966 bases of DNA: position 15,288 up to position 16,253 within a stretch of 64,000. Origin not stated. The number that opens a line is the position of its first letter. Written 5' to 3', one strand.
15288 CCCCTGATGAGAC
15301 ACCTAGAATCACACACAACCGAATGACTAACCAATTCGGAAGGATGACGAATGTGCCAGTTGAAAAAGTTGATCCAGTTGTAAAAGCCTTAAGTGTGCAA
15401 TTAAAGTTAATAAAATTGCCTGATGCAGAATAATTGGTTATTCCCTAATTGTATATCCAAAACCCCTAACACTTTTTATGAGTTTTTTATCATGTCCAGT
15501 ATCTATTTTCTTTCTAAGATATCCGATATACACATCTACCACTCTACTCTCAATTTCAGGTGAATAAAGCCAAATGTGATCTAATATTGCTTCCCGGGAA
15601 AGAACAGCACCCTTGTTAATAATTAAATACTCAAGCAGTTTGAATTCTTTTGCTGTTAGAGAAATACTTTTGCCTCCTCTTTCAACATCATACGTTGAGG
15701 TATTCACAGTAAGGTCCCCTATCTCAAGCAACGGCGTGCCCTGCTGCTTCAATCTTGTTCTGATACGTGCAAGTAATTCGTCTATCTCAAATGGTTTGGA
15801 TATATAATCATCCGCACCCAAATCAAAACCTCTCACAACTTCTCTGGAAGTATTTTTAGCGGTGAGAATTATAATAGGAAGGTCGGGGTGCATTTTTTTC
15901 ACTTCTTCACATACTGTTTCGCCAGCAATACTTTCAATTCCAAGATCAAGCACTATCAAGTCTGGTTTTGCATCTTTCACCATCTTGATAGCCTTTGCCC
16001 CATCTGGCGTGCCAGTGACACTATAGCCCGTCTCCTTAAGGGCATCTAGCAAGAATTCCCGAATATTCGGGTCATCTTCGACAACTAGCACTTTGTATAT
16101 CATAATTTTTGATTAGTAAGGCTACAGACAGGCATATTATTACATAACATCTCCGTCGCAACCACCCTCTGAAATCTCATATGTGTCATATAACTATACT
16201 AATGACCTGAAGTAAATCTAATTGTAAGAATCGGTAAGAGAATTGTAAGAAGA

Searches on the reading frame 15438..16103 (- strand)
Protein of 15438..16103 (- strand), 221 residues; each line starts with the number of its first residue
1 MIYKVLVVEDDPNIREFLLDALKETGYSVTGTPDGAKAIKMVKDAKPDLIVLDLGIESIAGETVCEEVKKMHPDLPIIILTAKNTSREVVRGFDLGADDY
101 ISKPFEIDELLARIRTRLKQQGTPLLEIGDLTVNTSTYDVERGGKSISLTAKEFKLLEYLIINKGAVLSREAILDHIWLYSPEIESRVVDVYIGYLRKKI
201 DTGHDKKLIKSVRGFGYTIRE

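Call 95: search_protein_families(library=pfam, proteins=[window:15438-16103:-], max_evalue=0.001)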
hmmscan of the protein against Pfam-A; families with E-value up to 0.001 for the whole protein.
window:15438-16103:- (221 aa): 2 families
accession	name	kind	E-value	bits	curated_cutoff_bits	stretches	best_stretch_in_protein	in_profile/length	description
PF00072.30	Response_reg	-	9.9e-30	103.4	30.2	1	5-115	1-111/111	Response regulator receiver domain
PF00486.34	Trans_reg_C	-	1.2e-26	93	26.2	1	144-218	1-76/77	Transcriptional regulatory protein, C terminal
